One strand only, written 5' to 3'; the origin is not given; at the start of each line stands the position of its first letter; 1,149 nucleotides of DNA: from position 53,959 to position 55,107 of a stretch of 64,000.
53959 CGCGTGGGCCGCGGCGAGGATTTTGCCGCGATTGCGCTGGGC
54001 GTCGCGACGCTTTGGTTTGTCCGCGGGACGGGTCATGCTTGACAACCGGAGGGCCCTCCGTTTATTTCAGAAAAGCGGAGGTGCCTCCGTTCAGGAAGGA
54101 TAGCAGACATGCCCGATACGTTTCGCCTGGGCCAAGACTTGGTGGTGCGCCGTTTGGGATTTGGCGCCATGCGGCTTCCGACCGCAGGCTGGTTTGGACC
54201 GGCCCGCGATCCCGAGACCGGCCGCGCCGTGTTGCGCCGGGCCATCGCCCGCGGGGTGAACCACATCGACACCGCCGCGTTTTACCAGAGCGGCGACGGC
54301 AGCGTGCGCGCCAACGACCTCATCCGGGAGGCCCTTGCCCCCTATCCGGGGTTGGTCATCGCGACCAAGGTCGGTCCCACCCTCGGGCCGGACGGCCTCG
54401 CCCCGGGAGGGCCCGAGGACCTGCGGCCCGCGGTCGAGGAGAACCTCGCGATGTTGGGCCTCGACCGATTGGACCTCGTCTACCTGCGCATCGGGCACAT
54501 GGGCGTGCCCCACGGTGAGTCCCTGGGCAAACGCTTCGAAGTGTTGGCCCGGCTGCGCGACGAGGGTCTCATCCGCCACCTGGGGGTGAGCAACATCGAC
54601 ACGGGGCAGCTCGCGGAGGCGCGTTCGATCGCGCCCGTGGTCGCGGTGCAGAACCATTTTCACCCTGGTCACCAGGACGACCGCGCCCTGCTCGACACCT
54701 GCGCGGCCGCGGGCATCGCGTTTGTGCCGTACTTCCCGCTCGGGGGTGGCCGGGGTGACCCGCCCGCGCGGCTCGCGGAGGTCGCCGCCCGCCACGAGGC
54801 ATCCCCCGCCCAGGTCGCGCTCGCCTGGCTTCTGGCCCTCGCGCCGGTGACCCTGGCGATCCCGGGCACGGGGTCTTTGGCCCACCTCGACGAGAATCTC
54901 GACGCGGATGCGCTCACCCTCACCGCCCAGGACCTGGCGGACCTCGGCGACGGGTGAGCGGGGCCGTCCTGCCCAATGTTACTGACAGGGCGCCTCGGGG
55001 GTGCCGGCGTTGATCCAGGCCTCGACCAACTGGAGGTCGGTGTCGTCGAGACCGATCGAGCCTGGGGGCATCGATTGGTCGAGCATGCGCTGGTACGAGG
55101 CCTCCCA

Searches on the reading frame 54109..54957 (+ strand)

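Call 78: search_protein_families(library=pfam, proteins=[window:54109-54957:+], max_evalue=0.001)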
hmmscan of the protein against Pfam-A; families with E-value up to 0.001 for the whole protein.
window:54109-54957:+ (282 aa): 1 family
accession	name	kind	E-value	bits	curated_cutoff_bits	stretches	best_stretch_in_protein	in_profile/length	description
PF00248.27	Aldo_ket_red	-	8.2e-48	163.4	24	1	15-279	1-286/291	Aldo/keto reductase family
